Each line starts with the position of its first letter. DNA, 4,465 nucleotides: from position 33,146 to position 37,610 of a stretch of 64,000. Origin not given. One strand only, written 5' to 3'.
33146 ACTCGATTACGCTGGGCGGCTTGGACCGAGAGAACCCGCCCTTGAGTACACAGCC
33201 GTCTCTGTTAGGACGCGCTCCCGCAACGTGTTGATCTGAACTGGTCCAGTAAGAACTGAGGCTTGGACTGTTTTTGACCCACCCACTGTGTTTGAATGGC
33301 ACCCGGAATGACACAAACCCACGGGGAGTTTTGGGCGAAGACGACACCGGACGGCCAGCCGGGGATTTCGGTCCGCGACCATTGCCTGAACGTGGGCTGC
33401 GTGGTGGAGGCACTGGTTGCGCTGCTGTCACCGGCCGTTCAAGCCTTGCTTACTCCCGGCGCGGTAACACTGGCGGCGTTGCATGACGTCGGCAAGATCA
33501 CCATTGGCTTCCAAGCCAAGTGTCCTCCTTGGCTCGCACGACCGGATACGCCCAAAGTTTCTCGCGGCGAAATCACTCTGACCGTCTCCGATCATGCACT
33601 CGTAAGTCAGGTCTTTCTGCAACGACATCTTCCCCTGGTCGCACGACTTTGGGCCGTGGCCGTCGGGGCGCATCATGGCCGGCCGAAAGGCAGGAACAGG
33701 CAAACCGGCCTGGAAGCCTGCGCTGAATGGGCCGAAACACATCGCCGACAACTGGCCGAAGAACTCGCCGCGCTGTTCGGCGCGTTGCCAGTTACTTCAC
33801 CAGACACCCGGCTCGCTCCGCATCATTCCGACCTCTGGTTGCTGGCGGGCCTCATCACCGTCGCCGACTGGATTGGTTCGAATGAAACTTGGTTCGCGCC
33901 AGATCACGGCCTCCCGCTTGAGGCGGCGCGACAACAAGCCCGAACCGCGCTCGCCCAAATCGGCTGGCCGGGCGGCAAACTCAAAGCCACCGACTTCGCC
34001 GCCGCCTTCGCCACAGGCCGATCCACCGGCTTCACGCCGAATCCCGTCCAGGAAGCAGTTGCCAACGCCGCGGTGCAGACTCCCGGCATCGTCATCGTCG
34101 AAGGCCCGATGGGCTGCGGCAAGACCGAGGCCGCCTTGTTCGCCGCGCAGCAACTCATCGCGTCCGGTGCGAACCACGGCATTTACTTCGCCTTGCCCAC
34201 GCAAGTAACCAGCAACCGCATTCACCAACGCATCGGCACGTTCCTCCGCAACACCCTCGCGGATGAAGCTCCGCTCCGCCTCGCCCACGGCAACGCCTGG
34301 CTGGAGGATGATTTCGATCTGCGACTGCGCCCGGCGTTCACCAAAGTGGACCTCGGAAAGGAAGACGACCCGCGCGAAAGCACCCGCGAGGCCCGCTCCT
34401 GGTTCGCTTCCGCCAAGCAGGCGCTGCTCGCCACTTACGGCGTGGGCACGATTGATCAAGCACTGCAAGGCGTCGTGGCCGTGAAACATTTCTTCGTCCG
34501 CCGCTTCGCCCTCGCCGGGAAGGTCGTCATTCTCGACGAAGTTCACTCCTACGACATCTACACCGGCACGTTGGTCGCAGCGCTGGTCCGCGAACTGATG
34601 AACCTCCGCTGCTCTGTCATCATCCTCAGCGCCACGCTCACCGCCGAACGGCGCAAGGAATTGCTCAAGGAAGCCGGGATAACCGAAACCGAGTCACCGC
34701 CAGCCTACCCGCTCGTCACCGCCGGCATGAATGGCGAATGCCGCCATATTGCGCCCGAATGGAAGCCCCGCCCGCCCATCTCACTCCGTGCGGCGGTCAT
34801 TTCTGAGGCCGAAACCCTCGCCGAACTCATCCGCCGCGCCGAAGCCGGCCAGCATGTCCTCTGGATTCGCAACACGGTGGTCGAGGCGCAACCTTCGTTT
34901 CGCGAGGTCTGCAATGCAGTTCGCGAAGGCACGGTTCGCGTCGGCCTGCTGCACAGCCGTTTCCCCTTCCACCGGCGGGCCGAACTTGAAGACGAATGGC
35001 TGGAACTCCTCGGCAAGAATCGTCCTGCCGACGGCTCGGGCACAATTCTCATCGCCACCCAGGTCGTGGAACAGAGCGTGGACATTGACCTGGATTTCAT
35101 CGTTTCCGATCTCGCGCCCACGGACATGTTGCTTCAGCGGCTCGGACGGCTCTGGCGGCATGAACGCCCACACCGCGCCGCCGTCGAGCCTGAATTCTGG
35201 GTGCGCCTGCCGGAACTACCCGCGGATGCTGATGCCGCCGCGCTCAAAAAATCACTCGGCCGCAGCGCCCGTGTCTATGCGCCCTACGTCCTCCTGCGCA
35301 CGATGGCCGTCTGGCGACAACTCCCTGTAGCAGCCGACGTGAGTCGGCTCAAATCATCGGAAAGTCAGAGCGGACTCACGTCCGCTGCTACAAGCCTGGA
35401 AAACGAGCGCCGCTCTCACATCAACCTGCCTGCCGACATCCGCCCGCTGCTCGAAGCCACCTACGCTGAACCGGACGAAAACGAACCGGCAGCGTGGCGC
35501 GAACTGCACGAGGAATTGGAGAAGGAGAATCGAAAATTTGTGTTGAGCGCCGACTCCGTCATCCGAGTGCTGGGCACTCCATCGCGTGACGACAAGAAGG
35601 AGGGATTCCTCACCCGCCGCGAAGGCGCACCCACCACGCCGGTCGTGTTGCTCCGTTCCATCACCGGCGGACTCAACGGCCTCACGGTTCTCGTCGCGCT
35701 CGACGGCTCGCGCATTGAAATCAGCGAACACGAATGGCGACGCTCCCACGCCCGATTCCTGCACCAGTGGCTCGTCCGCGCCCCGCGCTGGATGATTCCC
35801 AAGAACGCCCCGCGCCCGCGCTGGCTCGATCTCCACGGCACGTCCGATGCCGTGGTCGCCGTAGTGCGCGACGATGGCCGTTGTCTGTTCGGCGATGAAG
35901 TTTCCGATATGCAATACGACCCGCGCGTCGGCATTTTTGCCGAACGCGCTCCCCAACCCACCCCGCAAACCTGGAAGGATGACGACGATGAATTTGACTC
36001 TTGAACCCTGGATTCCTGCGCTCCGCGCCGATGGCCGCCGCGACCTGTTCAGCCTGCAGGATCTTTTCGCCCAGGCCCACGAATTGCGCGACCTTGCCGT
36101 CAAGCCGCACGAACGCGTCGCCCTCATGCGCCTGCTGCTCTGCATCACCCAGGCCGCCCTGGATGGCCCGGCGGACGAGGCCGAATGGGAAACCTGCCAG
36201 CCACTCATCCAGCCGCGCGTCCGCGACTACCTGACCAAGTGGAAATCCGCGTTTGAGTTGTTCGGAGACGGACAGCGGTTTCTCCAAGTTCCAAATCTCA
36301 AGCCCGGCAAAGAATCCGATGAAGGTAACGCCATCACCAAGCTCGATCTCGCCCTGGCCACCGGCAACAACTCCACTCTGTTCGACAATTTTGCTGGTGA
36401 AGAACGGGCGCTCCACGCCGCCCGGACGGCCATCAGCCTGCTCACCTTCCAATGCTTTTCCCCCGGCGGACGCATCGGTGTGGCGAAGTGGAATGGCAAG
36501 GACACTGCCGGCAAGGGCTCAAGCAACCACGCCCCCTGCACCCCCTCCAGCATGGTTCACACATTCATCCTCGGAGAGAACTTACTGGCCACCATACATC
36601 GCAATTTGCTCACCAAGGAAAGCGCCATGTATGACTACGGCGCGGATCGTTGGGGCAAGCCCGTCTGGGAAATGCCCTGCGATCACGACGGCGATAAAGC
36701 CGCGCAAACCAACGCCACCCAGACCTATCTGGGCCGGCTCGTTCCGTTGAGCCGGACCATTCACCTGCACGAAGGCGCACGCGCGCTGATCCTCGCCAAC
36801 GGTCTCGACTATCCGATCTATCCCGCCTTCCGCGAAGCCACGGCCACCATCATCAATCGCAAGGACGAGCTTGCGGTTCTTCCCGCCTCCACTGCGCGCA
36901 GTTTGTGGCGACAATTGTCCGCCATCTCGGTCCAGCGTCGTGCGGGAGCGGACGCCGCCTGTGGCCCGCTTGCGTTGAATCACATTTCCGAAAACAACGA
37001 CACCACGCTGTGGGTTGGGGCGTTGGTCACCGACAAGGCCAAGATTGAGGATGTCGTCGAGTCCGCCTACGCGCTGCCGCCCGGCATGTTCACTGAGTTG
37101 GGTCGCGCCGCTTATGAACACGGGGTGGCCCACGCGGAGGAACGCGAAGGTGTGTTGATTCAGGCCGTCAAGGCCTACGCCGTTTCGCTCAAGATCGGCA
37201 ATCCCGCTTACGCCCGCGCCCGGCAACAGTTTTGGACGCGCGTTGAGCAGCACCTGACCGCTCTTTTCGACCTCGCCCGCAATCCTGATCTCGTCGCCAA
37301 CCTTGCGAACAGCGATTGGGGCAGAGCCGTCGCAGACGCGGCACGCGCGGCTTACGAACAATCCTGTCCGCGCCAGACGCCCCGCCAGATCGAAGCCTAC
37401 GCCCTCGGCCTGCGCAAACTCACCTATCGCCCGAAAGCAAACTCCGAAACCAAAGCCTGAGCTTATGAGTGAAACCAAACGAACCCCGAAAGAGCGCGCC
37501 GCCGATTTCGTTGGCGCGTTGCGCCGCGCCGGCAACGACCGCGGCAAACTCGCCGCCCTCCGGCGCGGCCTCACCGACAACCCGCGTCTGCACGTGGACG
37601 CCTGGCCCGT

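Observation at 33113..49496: The entire type I-E CRISPR-Cas locus lies between 46-bp direct repeats that duplicate the 3' end of the LOG-family gene: an island-like, att-flanked insertion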

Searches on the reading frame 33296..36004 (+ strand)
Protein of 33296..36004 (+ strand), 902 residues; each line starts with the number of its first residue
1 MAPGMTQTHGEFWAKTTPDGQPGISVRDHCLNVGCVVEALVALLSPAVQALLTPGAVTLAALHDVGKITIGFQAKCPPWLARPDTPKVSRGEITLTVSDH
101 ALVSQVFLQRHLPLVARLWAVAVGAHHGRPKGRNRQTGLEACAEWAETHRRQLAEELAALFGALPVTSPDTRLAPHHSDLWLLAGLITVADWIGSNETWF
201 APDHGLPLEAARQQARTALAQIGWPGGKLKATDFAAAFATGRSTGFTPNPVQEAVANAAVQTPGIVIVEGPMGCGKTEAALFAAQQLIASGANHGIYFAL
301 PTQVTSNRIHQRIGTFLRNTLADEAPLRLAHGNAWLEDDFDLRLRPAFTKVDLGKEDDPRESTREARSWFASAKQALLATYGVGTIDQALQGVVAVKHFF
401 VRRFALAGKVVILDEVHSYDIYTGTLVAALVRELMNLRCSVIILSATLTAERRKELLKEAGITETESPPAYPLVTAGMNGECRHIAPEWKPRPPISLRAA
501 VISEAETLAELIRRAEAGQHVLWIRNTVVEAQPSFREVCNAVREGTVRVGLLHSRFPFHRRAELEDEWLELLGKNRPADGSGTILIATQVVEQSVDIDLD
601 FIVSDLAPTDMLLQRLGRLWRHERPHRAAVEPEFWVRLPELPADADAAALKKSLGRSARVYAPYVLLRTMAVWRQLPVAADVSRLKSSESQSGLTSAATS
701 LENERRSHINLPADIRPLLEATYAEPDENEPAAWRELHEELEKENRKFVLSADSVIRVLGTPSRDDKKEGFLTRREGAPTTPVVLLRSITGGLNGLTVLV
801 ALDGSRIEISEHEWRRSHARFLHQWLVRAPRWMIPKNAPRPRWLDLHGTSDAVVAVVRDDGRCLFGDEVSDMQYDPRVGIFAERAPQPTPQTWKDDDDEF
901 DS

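Call 7: search_protein_families(library=pfam, proteins=[window:33296-36004:+])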
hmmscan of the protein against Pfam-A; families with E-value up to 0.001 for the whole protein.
window:33296-36004:+ (902 aa): 6 families
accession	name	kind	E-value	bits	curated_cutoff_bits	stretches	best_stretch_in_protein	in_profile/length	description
PF22590.2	Cas3-like_C_2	-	1.6e-32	112.4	27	1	518-624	2-106/106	CRISPR-associated nuclease/helicase Cas3, C-terminal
PF18019.7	Cas3_HD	-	9.9e-31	107.8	23.1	1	13-200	1-207/207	Cas3, HD domain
PF00270.35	DEAD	-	1.5e-08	35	26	1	249-319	1-71/167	DEAD/DEAH box helicase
PF13191.12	AAA_16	-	2.6e-05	25.2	32.6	1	252-436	13-161/167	AAA ATPase domain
PF00271.37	Helicase_C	-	8e-05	23.3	23.5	1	506-622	4-109/110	Helicase conserved C-terminal domain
PF13401.12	AAA_22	-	0.0006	20.6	27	0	262-418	4-95/130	AAA domain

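Call 47: find_homologous_proteins(query=window:33296-36004:+, max_evalue=1e-100)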
Query window:33296-36004:+ (902 aa): 3954 proteins with E <= 1e-100 among 8000 candidates; the best 120 are listed.
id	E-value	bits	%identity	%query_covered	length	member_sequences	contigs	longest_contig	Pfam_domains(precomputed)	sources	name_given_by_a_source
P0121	0.0e+0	2045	100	100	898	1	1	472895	PF00270.36,PF18019.8,PF22590.3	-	-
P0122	0.0e+0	1655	82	98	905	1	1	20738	PF00270.36,PF18019.8,PF22590.3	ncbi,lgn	-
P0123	0.0e+0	1586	82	96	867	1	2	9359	PF00270.36,PF18019.8,PF22590.3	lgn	-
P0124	0.0e+0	1566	78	100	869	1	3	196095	PF00270.36,PF18019.8,PF22590.3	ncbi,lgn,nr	ncbi:MAG: CRISPR-associated helicase Cas3' [Verrucomicrobia bacterium]|nr:CRISPR-associated helicase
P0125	0.0e+0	1555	78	99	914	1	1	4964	PF00270.36,PF18019.8,PF22590.3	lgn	-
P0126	0.0e+0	1553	78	99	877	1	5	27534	PF00270.36,PF18019.8,PF22590.3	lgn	-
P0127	0.0e+0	1551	78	100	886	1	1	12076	PF00270.36,PF18019.8,PF22590.3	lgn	-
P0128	0.0e+0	1466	74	99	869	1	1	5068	PF00270.36,PF18019.8,PF22590.3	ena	-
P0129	0.0e+0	1464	73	99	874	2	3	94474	PF00270.36,PF18019.8,PF22590.3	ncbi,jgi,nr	ncbi:MAG TPA: CRISPR-associated helicase Cas3' [Candidatus Paceibacterota bacterium]|nr:CRISPR-assoc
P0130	0.0e+0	1459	74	100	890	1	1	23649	PF00270.36,PF18019.8,PF22590.3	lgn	-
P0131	0.0e+0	1429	72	99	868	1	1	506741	PF00270.36,PF18019.8,PF22590.3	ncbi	-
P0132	0.0e+0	1400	75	94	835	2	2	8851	PF00270.36,PF18019.8,PF22590.3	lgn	-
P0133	0.0e+0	1393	71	100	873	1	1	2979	PF00270.36,PF18019.8,PF22590.3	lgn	-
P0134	0.0e+0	1388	71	99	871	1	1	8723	PF00270.36,PF18019.8,PF22590.3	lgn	-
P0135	0.0e+0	1376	71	99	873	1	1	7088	PF00270.36,PF18019.8,PF22590.3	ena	-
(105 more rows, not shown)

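Call 48: find_encoding_contigs(protein=P0121, flank=10000, max_places=5)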
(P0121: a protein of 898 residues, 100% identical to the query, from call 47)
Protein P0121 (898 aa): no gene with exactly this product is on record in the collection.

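Call 55: find_encoding_contigs(protein=P0124, flank=10000, max_places=2)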
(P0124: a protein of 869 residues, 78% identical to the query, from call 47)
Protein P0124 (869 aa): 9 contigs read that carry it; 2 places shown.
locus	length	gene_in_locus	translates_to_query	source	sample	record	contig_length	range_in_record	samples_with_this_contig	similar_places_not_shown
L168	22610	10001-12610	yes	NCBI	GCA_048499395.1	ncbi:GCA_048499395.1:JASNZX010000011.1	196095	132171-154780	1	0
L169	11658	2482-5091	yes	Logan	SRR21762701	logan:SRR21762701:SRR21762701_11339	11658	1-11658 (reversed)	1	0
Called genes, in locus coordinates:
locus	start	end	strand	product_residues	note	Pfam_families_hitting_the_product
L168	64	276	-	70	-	-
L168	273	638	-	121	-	-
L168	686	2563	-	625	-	PF02550:AcetylCoA_hydro, PF13336:AcetylCoA_hyd_C, PF13302:Acetyltransf_3 (faint), PF00583:Acetyltransf_1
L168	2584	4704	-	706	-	PF02629:CoA_binding, PF13380:CoA_binding_2, PF13607:Succ_CoA_lig, PF19045:Ligase_CoA_2, PF13549:ATP-grasp_5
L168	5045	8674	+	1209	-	PF01855:POR_N, PF17147:PFOR_II, PF01558:POR, PF10371:EKR, PF12838:Fer4_7, PF13187:Fer4_9, PF13237:Fer4_10, PF13484:Fer4_16, +7 more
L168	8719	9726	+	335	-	PF01180:DHO_dh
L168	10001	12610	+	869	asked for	PF18019:Cas3_HD, PF00270:DEAD, PF22590:Cas3-like_C_2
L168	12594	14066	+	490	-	PF09481:CRISPR_Cse1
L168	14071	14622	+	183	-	PF09485:CRISPR_Cse2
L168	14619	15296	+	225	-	PF08798:CRISPR_assoc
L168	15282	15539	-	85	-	-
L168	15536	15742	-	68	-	-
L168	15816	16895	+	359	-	PF09344:Cas_CT1975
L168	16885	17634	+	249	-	PF09704:Cas_Cas5d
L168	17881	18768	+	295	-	PF01867:Cas_Cas1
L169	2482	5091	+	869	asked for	PF18019:Cas3_HD, PF00270:DEAD, PF22590:Cas3-like_C_2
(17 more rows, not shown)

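Call 56: find_encoding_contigs(protein=P0129, flank=10000, max_places=2)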
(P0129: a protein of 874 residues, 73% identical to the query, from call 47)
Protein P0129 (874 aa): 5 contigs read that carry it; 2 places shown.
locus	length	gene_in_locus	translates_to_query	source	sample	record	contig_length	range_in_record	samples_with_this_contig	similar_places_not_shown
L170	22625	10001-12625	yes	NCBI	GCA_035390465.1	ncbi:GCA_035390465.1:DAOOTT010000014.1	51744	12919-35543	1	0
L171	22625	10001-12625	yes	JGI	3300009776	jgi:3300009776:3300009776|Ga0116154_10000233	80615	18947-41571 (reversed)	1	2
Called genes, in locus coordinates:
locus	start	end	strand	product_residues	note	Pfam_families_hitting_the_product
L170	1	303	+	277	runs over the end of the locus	PF13191:AAA_16, PF13401:AAA_22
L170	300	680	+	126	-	-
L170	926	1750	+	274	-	-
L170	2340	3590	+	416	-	PF01364:Peptidase_C25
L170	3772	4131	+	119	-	-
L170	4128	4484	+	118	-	PF05717:TnpB_IS66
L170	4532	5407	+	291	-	PF14236:DruA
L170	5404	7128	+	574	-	PF13007:LZ_Tnp_IS66, PF03050:DDE_Tnp_IS66, PF13817:DDE_Tnp_IS66_C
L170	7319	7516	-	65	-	-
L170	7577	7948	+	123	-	-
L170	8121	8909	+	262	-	PF08238:Sel1 (faint)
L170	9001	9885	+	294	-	PF04471:Mrr_cat, PF22722:NA-iREase1, PF13156:Mrr_cat_2, PF01396:Zn_ribbon_Top1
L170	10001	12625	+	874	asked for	PF18019:Cas3_HD, PF00270:DEAD (faint), PF22590:Cas3-like_C_2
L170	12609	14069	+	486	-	PF09481:CRISPR_Cse1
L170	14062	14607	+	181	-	PF09485:CRISPR_Cse2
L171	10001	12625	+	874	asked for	PF18019:Cas3_HD, PF00270:DEAD (faint), PF22590:Cas3-like_C_2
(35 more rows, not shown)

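Call 83: find_encoding_contigs(protein=P0122, flank=10000, max_places=2)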
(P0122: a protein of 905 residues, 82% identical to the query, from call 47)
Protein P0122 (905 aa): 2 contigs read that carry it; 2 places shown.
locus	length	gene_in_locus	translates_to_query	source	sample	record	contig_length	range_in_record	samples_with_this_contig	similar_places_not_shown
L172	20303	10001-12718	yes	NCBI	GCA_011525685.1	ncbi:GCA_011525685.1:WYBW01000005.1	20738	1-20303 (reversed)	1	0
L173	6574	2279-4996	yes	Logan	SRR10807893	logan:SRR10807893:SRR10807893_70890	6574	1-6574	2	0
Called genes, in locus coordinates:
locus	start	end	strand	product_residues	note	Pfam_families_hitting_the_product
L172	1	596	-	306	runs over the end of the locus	-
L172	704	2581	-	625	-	PF02550:AcetylCoA_hydro, PF13336:AcetylCoA_hyd_C, PF13302:Acetyltransf_3 (faint), PF00583:Acetyltransf_1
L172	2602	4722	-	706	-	PF02629:CoA_binding, PF13380:CoA_binding_2, PF13607:Succ_CoA_lig, PF19045:Ligase_CoA_2, PF13549:ATP-grasp_5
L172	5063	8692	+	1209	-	PF01855:POR_N, PF17147:PFOR_II, PF01558:POR, PF10371:EKR, PF12838:Fer4_7, PF13187:Fer4_9, PF13237:Fer4_10, PF13484:Fer4_16, +6 more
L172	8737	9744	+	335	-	PF01180:DHO_dh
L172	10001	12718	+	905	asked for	PF18019:Cas3_HD, PF00270:DEAD (faint), PF22590:Cas3-like_C_2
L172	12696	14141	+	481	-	PF09481:CRISPR_Cse1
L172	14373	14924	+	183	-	PF09485:CRISPR_Cse2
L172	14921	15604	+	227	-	PF08798:CRISPR_assoc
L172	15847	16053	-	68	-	-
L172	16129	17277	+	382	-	PF09344:Cas_CT1975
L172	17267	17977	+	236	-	PF09704:Cas_Cas5d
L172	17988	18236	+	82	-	PF02604:PhdYeFM_antitox (weak)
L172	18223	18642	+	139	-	PF01850:PIN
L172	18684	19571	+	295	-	PF01867:Cas_Cas1 (weak)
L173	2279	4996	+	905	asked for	PF18019:Cas3_HD, PF00270:DEAD (faint), PF22590:Cas3-like_C_2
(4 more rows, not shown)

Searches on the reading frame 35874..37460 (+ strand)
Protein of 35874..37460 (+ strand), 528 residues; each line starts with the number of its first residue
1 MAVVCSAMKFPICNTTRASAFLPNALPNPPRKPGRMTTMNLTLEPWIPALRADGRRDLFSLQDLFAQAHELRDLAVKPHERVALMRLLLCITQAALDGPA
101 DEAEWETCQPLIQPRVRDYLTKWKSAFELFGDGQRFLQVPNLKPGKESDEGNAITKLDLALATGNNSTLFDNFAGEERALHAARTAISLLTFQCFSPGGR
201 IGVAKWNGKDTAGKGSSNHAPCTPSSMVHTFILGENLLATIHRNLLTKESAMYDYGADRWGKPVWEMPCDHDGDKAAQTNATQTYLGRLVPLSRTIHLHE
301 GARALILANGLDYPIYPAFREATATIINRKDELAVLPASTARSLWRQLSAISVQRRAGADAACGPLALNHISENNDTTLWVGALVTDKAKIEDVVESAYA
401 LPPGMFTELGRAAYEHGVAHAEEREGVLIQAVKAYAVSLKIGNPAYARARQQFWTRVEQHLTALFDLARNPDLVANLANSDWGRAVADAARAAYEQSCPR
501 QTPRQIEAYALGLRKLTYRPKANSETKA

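Call 7: search_protein_families(library=pfam, proteins=[window:35874-37460:+])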
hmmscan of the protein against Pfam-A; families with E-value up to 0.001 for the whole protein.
window:35874-37460:+ (528 aa): 1 family
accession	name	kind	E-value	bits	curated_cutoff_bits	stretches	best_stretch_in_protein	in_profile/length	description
PF09481.15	CRISPR_Cse1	-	4.5e-69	234.2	24.7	1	40-492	1-449/450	CRISPR-associated protein Cse1 (CRISPR_cse1)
